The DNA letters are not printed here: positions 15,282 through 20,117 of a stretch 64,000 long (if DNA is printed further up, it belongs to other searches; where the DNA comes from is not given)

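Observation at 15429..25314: Tandem pair of giant surface lipoprotein genes with a shared stalk and different distal ends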

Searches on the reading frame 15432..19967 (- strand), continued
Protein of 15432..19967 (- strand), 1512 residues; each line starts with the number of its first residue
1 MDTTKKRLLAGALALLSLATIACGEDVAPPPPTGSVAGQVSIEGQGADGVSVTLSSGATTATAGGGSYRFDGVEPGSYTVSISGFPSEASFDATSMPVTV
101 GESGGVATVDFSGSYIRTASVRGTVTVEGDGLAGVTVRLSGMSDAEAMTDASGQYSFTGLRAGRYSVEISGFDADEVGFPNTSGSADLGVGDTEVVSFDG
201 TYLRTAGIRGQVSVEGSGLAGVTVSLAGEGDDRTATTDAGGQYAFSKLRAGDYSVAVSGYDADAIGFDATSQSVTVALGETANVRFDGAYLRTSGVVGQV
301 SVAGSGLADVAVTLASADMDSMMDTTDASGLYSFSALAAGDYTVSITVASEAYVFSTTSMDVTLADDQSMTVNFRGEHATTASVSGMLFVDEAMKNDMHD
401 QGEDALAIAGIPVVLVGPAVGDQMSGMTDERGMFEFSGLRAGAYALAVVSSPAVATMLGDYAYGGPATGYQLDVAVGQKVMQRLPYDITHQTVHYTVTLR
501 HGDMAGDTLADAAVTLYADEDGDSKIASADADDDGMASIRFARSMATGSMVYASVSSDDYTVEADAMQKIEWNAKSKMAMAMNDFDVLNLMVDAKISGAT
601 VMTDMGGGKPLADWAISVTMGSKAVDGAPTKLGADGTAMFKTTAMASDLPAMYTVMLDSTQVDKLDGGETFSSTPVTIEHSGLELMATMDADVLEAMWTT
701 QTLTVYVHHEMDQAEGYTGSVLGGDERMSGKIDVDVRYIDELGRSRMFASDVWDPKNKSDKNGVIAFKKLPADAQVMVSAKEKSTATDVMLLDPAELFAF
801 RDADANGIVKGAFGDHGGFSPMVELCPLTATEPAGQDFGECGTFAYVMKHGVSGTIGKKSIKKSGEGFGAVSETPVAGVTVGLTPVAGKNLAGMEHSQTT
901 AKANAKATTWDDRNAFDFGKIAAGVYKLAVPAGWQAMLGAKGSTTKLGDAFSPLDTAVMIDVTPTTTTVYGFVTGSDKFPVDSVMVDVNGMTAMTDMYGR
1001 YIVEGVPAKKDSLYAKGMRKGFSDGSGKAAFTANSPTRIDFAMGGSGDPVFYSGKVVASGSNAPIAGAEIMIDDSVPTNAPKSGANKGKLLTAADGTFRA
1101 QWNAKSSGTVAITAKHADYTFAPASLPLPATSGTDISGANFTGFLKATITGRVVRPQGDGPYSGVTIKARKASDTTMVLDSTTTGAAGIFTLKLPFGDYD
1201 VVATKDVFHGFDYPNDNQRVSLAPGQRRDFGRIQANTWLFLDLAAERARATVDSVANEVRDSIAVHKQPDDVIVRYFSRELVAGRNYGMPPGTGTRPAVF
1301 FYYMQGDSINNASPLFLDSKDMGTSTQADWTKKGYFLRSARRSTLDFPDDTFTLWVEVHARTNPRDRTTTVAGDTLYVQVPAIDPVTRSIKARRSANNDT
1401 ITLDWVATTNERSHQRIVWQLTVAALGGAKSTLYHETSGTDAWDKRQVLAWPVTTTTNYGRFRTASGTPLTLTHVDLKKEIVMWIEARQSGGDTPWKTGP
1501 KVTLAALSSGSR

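Call 26: find_encoding_contigs(protein=P0002, flank=10000, max_places=3)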
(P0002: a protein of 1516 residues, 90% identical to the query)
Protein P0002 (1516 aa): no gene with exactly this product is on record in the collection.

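Call 27: find_encoding_contigs(protein=P0003, flank=10000, max_places=3)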
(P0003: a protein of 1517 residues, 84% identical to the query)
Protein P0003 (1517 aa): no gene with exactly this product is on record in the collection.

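Call 30: find_encoding_contigs(protein=P0017, flank=10000, max_places=3)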
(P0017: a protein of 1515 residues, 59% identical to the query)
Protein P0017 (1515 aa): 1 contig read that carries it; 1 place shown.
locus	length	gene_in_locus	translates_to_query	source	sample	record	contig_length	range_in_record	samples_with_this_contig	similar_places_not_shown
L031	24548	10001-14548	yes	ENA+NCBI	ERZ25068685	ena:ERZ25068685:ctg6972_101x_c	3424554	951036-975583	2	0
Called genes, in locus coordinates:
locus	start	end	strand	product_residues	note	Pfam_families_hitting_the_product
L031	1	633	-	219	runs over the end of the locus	PF24837:AMIN-like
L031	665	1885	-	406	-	PF00155:Aminotran_1_2, PF00266:Aminotran_5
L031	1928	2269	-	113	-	PF00355:Rieske, PF13806:Rieske_2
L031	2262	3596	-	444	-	PF19295:SufBD_N, PF01458:SUFBD_core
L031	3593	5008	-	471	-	PF19295:SufBD_N, PF01458:SUFBD_core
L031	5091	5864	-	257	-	PF00005:ABC_tran, PF02463:SMC_N (faint)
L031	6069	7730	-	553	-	PF07719:TPR_2 (faint), PF13428:TPR_14 (faint), PF14559:TPR_19 (faint), PF13181:TPR_8 (faint), PF13432:TPR_16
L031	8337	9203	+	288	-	-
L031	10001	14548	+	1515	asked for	PF22904:NOMO1-like_2nd (weak), PF13620:CarboxypepD_reg, PF17210:SdrD_B (weak), PF13620:CarboxypepD_reg, PF13715:CarbopepD_reg_2 (weak), PF17210:SdrD_B (weak), PF22904:NOMO1-like_2nd, PF13620:CarboxypepD_reg (weak), +11 more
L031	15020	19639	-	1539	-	PF00560:LRR_1 (faint), PF12799:LRR_4 (faint), PF13855:LRR_8, PF23598:LRR_14, PF13855:LRR_8, PF23598:LRR_14, PF13855:LRR_8, PF10462:Peptidase_M66 (weak), +4 more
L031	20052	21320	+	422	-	-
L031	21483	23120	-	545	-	PF07969:Amidohydro_3 (faint), PF01979:Amidohydro_1 (weak)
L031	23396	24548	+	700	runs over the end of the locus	PF22745:Nlig-Ia, PF01653:DNA_ligase_aden, PF03120:OB_DNA_ligase, PF14520:HHH_5 (faint), PF12826:HHH_2, PF00533:BRCT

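Call 31: find_encoding_contigs(protein=P0024, flank=10000, max_places=3)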
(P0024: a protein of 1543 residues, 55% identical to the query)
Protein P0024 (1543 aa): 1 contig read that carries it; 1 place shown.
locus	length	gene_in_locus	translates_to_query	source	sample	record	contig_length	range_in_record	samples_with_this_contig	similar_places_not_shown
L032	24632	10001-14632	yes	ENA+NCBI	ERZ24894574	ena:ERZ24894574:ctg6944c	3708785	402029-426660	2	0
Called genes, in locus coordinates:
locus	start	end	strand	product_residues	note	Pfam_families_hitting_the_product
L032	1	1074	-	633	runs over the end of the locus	PF12469:Cmr2_N, PF22335:Cas10-Cmr2_palm2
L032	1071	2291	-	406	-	PF03787:RAMPs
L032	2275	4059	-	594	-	-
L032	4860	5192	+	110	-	PF01740:STAS, PF13466:STAS_2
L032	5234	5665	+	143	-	PF13581:HATPase_c_2, PF02518:HATPase_c (weak)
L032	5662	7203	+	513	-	PF01590:GAF, PF13185:GAF_2, PF13492:GAF_3, PF07228:SpoIIE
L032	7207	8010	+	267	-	PF00398:RrnaAD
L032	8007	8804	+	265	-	PF00929:RNase_T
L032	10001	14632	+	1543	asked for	PF13620:CarboxypepD_reg (weak), PF13620:CarboxypepD_reg, PF17210:SdrD_B (weak), PF22904:NOMO1-like_2nd (weak), PF13620:CarboxypepD_reg, PF17210:SdrD_B, PF22904:NOMO1-like_2nd (weak), PF13620:CarboxypepD_reg (weak), +6 more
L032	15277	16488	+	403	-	PF00108:Thiolase_N, PF00109:ketoacyl-synt (weak), PF02803:Thiolase_C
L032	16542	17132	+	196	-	PF02632:BioY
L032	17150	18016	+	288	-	PF02737:3HCDH_N, PF00725:3HCDH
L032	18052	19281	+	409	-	PF02771:Acyl-CoA_dh_N, PF02770:Acyl-CoA_dh_M, PF00441:Acyl-CoA_dh_1, PF08028:Acyl-CoA_dh_2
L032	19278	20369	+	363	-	PF02812:ELFV_dehydrog_N, PF00208:ELFV_dehydrog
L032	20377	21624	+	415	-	PF00464:SHMT, PF00155:Aminotran_1_2 (faint)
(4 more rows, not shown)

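Call 33: find_encoding_contigs(protein=P0018, flank=10000, max_places=2)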
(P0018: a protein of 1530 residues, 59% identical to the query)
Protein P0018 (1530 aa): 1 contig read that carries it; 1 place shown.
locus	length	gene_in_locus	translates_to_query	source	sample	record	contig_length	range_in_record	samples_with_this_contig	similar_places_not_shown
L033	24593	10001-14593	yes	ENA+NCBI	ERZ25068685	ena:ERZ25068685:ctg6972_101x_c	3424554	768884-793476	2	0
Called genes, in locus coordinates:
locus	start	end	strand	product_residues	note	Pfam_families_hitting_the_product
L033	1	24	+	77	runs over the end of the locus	-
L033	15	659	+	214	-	-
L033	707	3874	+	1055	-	PF15899:BNR_6 (faint), PF02012:BNR (faint), PF15902:Sortilin-Vps10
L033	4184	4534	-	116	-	PF02625:XdhC_CoxI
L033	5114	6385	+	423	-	PF00034:Cytochrom_C, PF13442:Cytochrome_CBB3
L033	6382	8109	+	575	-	PF03264:Cytochrom_NNT (faint), PF22113:Mtrc-MtrF_II-IV_dom (faint)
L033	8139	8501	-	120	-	-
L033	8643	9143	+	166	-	PF12836:HHH_3 (faint)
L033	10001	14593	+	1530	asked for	PF22904:NOMO1-like_2nd (weak), PF13620:CarboxypepD_reg, PF17210:SdrD_B (weak), PF13620:CarboxypepD_reg, PF13715:CarbopepD_reg_2 (weak), PF17210:SdrD_B (weak), PF22904:NOMO1-like_2nd, PF13620:CarboxypepD_reg (weak), +11 more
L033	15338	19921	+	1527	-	PF22904:NOMO1-like_2nd (weak), PF13620:CarboxypepD_reg, PF17210:SdrD_B (weak), PF13620:CarboxypepD_reg, PF13715:CarbopepD_reg_2 (weak), PF17210:SdrD_B (weak), PF22904:NOMO1-like_2nd, PF13620:CarboxypepD_reg (weak), +13 more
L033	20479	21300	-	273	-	PF13478:XdhC_C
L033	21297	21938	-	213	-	PF12804:NTP_transf_3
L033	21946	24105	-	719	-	PF00378:ECH_1, PF16113:ECH_2, PF02737:3HCDH_N, PF00725:3HCDH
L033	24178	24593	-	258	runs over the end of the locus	-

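Call 34: find_encoding_contigs(protein=P0019, flank=10000, max_places=2)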
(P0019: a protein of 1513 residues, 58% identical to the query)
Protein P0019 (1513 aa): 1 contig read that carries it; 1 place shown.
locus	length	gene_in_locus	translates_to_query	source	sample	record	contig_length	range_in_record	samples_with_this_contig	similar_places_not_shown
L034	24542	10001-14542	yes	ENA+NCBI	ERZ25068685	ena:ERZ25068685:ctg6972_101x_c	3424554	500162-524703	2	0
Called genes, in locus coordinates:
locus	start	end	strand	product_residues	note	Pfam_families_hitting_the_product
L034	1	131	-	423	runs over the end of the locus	PF00924:MS_channel_2nd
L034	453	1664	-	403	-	PF13565:HTH_32 (weak), PF00665:rve, PF13683:rve_3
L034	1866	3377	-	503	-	PF13701:DDE_Tnp_1_4, PF01609:DDE_Tnp_1, PF13701:DDE_Tnp_1_4 (weak)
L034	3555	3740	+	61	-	PF01527:HTH_Tnp_1 (weak)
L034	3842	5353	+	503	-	PF13701:DDE_Tnp_1_4, PF01609:DDE_Tnp_1, PF13701:DDE_Tnp_1_4 (weak)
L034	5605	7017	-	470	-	PF01527:HTH_Tnp_1 (weak)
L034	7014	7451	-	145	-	-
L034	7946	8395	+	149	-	-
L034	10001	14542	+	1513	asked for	PF22904:NOMO1-like_2nd (weak), PF13620:CarboxypepD_reg, PF17210:SdrD_B (weak), PF13620:CarboxypepD_reg, PF13715:CarbopepD_reg_2 (weak), PF17210:SdrD_B (weak), PF22904:NOMO1-like_2nd, PF13620:CarboxypepD_reg (weak), +12 more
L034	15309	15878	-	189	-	-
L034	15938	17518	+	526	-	-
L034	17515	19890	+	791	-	-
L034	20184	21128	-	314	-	PF00491:Arginase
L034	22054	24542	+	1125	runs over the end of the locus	PF00930:DPPIV_N (faint), PF25174:Beta-prop_THOC3 (faint), PF26549:Tricorn_N, PF26550:Tricorn_2nd, PF07676:PD40, PF26549:Tricorn_N, PF01979:Amidohydro_1, PF07969:Amidohydro_3 (weak), +2 more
